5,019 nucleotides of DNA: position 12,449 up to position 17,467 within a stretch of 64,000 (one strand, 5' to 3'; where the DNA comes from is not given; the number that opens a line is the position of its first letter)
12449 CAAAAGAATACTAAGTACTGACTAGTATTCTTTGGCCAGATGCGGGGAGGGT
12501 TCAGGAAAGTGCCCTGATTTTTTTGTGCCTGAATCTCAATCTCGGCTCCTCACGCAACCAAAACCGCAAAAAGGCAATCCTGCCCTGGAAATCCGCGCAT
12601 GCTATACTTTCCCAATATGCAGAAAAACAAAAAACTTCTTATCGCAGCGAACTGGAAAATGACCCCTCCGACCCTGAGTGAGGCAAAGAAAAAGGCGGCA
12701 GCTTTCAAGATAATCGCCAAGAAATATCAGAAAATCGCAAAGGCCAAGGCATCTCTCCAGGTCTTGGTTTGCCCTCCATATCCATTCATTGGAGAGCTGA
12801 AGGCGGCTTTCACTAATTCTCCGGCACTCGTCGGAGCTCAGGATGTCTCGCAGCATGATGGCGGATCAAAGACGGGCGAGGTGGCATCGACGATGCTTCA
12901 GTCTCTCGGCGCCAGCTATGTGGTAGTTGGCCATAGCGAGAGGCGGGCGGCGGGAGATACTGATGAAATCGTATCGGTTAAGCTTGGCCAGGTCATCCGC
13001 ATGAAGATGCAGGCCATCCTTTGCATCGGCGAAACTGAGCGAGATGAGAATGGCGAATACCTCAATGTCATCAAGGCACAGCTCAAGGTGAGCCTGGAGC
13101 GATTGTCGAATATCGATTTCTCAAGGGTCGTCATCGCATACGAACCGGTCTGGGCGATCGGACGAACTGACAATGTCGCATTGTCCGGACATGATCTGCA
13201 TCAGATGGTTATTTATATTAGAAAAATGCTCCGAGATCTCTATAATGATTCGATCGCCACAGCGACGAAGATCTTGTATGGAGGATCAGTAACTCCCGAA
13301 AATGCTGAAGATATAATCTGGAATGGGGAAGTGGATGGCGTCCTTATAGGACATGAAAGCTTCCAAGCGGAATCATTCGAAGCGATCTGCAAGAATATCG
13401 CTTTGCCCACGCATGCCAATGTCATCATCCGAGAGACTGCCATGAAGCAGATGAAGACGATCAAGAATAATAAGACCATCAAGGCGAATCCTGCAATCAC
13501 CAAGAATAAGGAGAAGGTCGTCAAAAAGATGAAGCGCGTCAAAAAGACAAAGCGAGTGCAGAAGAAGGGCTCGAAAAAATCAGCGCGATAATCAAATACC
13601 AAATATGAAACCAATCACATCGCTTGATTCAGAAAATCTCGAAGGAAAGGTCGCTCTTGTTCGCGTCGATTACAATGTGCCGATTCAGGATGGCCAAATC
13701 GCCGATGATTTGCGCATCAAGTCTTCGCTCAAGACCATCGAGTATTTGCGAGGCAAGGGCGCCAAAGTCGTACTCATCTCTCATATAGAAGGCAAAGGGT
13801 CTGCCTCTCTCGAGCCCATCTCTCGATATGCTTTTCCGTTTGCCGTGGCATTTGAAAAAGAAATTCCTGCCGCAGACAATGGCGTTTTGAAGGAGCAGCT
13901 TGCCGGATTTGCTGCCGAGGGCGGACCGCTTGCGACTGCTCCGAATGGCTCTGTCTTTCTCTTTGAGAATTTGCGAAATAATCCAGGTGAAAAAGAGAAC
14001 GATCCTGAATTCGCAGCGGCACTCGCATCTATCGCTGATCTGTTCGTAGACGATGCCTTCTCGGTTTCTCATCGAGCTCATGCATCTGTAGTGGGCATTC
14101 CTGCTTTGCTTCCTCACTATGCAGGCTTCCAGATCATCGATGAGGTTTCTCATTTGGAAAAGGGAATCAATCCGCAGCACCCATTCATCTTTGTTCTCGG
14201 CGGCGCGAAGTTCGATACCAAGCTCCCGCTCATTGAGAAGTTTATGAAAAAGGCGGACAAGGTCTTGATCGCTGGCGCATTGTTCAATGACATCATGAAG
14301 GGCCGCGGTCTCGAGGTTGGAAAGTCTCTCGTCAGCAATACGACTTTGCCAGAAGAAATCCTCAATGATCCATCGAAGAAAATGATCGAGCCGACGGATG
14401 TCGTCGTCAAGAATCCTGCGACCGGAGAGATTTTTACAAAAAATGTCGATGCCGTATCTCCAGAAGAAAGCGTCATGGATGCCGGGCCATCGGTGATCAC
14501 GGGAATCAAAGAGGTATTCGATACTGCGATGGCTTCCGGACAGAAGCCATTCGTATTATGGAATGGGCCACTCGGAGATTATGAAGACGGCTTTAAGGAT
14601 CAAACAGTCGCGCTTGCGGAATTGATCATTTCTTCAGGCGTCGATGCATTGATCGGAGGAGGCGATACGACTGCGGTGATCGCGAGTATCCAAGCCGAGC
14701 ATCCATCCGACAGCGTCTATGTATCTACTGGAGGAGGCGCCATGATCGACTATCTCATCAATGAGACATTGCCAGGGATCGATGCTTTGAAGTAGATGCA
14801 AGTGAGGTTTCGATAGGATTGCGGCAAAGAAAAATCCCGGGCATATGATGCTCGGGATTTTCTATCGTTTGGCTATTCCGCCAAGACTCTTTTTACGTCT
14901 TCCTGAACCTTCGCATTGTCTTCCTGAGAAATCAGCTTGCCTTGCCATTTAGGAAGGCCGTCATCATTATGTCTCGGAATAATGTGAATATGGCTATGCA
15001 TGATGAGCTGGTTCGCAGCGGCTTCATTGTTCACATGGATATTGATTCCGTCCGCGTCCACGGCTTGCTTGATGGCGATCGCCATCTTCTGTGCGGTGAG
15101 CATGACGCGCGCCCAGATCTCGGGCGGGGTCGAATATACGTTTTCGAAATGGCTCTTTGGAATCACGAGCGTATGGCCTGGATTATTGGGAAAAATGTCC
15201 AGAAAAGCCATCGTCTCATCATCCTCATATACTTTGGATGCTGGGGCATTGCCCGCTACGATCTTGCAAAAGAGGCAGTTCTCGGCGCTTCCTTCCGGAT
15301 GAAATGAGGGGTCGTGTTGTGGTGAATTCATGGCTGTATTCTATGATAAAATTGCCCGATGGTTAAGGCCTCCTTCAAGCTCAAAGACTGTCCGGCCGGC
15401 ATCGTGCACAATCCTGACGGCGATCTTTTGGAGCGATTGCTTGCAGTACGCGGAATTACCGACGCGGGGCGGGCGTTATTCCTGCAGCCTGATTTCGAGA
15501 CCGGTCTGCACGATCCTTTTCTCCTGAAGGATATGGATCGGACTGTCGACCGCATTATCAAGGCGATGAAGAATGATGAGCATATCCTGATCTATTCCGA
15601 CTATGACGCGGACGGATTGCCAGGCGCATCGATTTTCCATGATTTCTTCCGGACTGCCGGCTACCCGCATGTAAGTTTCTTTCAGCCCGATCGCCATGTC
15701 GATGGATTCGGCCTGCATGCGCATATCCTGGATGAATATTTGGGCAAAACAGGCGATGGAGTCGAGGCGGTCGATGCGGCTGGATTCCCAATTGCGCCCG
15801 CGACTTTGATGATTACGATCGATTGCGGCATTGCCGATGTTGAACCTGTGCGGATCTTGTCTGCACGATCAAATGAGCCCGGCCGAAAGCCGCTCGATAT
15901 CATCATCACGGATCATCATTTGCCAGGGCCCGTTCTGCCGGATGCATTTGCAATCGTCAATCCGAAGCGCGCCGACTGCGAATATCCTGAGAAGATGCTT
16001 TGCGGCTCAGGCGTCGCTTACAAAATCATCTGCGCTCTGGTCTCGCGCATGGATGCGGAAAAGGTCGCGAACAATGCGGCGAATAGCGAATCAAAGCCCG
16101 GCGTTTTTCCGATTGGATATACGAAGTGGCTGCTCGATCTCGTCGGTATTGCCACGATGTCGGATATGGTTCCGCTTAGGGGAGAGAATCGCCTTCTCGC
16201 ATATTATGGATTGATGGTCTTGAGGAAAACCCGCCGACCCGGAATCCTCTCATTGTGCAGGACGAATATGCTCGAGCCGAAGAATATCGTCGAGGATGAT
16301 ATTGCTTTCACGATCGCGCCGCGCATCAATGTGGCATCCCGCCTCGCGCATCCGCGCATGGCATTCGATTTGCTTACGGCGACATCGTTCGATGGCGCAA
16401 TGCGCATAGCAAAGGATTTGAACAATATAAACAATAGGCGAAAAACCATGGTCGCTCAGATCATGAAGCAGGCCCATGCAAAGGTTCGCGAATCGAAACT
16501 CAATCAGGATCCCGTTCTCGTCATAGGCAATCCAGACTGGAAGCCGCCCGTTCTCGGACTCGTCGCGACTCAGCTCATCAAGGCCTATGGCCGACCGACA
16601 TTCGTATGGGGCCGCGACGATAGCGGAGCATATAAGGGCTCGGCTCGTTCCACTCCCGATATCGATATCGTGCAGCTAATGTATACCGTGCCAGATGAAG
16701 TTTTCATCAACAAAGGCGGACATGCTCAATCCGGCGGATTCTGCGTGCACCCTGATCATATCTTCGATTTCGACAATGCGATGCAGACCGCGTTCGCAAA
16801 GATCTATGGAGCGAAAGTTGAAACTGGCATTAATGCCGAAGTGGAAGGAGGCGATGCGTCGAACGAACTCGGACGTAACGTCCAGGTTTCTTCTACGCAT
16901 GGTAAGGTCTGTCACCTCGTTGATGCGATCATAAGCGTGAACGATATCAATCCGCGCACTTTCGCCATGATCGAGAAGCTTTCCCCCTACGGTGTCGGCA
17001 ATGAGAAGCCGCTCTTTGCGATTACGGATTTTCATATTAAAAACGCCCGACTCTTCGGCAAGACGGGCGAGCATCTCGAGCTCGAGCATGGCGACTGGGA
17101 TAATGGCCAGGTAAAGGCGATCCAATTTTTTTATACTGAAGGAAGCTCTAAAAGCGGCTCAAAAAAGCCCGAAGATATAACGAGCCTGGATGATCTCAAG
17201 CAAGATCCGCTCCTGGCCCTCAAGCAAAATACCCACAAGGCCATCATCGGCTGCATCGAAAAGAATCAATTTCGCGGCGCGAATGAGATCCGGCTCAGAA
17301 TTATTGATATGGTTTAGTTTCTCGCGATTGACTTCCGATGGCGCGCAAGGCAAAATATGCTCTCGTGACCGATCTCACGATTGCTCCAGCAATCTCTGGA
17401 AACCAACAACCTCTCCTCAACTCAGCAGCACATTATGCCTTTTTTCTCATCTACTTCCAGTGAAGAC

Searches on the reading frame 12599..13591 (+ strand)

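Call 10: search_protein_families(library=pfam, proteins=[window:12599-13591:+], max_evalue=0.001)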
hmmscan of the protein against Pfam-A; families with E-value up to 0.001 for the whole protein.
window:12599-13591:+ (330 aa): 1 family
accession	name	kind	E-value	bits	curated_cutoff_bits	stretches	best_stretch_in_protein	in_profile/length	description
PF00121.24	TIM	-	7.8e-66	222.5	20.1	1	14-266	2-244/245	Triosephosphate isomerase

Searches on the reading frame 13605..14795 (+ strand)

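Call 10: search_protein_families(library=pfam, proteins=[window:13605-14795:+], max_evalue=0.001)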
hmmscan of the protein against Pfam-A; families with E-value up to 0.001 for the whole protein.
window:13605-14795:+ (396 aa): 1 family
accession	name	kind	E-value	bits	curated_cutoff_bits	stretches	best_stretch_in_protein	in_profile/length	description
PF00162.24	PGK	-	1.9e-87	294.2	27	1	9-384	3-376/379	Phosphoglycerate kinase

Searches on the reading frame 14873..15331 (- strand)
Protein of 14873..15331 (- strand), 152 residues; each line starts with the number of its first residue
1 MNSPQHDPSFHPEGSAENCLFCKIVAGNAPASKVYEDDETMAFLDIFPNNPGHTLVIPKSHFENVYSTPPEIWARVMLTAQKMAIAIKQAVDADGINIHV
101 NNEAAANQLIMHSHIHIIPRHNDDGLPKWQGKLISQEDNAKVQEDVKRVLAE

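Call 10: search_protein_families(library=pfam, proteins=[window:14873-15331:-], max_evalue=0.001)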
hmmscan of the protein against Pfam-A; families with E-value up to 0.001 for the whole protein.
window:14873-15331:- (152 aa): 2 families
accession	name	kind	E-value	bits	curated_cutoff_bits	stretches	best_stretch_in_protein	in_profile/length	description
PF01230.28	HIT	-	1.6e-27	96.4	21.5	1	27-122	2-97/98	HIT domain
PF11969.13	DcpS_C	-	1.8e-12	48.1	24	1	18-119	1-101/114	Scavenger mRNA decapping enzyme C-term binding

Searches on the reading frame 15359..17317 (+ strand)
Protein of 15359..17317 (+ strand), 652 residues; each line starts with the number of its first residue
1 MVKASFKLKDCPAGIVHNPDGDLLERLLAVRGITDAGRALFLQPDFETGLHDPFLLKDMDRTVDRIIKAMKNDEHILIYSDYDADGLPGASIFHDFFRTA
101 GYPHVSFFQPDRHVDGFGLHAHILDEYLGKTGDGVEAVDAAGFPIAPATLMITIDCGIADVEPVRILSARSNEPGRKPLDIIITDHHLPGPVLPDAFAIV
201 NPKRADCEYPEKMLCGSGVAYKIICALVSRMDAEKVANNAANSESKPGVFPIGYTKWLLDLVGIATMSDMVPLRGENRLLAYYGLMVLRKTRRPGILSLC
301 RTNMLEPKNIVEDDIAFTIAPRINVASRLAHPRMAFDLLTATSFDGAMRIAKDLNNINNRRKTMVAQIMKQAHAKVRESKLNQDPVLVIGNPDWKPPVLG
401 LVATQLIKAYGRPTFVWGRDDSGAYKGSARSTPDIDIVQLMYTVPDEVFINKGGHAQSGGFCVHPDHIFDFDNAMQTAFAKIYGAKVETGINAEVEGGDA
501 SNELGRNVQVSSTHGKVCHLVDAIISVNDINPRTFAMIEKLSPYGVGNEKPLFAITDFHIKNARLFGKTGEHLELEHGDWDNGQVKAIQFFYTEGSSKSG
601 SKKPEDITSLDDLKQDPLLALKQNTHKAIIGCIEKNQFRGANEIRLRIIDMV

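Call 10: search_protein_families(library=pfam, proteins=[window:15359-17317:+], max_evalue=0.001)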
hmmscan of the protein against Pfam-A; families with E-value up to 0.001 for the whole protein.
window:15359-17317:+ (652 aa): 3 families
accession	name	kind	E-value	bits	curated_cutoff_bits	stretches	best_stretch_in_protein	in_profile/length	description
PF17768.7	RecJ_OB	-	5.9e-18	65.3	27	1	521-650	1-107/107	RecJ OB domain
PF01368.27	DHH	-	1.9e-15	57.7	28.1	1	75-237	1-114/125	DHH family, N-terminal domain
PF02272.25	DHHA1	-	2.7e-07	31.4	25.9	1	385-479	3-100/102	DHHA1 domain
